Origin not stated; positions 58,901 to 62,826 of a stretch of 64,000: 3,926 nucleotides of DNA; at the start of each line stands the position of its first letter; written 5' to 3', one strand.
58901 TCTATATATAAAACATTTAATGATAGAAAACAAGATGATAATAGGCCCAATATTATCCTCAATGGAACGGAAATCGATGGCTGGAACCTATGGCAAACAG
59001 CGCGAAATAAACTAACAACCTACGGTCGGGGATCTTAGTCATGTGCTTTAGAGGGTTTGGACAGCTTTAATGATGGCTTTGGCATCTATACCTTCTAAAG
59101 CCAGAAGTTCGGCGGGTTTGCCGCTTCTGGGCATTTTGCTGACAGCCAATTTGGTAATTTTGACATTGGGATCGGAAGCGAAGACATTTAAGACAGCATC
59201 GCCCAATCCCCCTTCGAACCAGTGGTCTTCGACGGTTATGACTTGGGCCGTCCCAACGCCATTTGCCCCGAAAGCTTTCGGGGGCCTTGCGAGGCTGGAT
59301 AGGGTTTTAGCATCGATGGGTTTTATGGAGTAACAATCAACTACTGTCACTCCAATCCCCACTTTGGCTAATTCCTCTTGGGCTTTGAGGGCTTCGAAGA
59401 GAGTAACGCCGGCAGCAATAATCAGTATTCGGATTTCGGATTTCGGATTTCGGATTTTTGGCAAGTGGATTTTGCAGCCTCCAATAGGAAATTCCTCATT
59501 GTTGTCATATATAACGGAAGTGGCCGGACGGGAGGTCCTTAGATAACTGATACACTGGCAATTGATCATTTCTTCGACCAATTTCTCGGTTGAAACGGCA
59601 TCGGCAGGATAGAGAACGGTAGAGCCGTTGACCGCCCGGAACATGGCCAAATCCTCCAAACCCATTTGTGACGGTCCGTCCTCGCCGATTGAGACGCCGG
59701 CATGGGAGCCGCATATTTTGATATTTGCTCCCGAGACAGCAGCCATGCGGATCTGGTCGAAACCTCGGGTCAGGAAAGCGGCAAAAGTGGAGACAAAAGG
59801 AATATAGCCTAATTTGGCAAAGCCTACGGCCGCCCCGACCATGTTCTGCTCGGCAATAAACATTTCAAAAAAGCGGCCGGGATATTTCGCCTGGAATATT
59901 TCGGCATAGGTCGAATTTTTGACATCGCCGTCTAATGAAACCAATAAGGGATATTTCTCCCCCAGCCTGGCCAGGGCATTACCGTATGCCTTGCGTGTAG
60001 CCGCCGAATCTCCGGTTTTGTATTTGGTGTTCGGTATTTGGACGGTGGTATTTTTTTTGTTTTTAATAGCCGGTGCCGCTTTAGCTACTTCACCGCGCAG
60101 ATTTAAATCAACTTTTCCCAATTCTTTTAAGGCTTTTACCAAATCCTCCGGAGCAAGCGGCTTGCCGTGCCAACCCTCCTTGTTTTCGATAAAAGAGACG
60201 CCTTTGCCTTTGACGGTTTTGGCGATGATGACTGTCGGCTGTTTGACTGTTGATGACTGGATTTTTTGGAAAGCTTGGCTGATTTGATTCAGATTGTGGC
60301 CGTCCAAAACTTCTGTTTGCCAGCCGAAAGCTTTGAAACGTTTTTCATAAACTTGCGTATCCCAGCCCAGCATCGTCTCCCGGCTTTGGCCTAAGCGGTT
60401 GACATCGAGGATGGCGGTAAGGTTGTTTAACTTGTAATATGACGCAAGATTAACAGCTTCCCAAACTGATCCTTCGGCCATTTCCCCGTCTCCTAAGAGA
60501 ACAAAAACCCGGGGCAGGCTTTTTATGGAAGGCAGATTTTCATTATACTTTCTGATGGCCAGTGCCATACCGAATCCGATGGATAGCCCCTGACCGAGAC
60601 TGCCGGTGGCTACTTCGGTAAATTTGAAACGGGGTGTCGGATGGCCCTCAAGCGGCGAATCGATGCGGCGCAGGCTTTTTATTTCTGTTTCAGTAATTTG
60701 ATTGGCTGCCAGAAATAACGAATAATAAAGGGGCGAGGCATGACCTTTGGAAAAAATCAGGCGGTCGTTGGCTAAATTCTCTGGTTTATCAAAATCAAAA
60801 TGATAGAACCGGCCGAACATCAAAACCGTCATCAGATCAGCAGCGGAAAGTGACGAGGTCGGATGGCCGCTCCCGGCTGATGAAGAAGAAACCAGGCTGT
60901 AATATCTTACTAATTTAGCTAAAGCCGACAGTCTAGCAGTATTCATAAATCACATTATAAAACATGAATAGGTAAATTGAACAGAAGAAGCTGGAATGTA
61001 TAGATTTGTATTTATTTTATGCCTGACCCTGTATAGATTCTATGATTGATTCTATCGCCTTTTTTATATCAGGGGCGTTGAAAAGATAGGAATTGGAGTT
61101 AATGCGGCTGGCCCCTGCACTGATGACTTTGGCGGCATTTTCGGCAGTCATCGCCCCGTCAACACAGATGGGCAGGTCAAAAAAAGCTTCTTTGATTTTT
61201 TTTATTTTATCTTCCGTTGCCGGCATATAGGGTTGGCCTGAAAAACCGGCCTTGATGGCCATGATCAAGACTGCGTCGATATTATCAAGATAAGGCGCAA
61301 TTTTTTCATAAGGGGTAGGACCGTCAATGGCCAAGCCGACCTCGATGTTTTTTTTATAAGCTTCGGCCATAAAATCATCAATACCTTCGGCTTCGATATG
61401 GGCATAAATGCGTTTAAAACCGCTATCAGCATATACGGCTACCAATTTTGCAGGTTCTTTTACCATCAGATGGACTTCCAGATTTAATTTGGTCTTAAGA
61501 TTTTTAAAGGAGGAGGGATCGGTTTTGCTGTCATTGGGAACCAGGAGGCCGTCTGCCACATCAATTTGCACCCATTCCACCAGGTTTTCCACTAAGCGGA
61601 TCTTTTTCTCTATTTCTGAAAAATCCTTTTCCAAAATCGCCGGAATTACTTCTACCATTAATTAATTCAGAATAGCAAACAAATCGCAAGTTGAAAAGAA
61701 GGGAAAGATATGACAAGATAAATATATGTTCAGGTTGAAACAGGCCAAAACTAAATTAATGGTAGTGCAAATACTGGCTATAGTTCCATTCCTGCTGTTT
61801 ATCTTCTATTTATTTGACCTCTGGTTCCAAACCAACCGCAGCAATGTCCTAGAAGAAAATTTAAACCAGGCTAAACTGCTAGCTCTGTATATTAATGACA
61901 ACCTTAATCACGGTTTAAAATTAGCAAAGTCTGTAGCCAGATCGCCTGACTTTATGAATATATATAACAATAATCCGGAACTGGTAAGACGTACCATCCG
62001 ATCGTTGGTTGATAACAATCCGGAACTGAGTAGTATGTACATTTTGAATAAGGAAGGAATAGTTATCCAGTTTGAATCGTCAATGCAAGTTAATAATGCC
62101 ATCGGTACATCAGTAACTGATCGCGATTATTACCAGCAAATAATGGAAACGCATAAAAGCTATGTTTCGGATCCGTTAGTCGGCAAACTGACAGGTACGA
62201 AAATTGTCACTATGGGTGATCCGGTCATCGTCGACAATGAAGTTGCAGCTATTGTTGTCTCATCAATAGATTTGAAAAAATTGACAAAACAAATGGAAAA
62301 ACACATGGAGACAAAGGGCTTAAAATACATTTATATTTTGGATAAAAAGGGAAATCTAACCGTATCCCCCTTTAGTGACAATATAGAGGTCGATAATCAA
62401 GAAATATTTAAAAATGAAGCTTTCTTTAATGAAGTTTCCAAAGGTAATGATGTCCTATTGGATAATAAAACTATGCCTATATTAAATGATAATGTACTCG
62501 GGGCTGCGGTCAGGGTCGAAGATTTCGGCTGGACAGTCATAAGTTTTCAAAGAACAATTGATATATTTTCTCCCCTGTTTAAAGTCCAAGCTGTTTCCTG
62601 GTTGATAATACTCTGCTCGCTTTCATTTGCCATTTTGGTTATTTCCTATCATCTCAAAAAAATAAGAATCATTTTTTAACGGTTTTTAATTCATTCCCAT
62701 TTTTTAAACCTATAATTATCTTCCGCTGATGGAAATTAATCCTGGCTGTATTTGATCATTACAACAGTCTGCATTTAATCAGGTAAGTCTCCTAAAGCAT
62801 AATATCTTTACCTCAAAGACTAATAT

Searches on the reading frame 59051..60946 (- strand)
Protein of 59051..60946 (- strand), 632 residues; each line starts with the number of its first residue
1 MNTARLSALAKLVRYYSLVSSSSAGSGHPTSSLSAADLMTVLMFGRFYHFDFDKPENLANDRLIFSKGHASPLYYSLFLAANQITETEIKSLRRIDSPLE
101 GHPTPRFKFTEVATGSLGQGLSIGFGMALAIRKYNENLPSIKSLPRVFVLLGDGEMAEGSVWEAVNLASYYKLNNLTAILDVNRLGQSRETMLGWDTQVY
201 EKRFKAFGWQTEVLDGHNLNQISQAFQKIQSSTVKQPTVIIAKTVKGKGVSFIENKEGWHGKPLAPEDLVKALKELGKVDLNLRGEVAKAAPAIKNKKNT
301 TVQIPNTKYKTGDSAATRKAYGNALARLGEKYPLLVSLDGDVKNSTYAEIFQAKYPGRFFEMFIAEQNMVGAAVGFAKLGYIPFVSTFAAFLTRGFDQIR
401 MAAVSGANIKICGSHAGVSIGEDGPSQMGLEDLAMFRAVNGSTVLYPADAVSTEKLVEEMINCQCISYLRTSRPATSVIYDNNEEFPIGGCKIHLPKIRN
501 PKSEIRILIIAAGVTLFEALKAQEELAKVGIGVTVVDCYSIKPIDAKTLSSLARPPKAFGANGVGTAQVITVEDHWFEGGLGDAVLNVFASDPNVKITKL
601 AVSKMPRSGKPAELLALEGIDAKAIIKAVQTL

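Call 48: search_protein_families(library=pfam, proteins=[window:59051-60946:-], max_evalue=0.001)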
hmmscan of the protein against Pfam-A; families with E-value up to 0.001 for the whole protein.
window:59051-60946:- (632 aa): 4 families
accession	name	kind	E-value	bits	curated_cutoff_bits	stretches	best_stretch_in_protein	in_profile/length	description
PF00456.26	Transketolase_N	-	3.9e-46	158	22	1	9-278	5-277/334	Transketolase, thiamine diphosphate binding domain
PF02779.29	Transket_pyr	-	2.7e-43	148.1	27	1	315-475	3-171/174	Transketolase, pyrimidine binding domain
PF02780.25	Transketolase_C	-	1.5e-21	77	25.9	1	504-625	9-124/124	Transketolase, C-terminal domain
PF13292.11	DXP_synthase_N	-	2.8e-09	37.1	21.2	1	2-185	14-173/274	1-deoxy-D-xylulose-5-phosphate synthase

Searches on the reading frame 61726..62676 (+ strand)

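Call 48: search_protein_families(library=pfam, proteins=[window:61726-62676:+], max_evalue=0.001)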
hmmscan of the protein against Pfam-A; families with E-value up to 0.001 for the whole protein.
window:61726-62676:+ (317 aa): 5 families
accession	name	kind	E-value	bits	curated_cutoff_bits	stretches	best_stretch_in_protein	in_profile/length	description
PF02743.24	dCache_1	-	4.3e-17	62.9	45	1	40-273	6-239/240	Cache domain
PF22673.2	MCP-like_PDC_1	-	6.6e-07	30.2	27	1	100-188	30-113/113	Methyl-accepting chemotaxis protein-like, first PDC sensor domain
PF17203.10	sCache_3_2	-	1.7e-06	28.6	28.4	1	61-192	12-137/140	Single cache domain 3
PF17200.10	sCache_2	-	0.00047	20.6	25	0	171-226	25-81/155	Single Cache domain 2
PF22309.2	HK-GC-Chemotax_sensor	-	0.00054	20.5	27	0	87-168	27-106/122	HK/GC/Chemotaxis protein-like, sensor domain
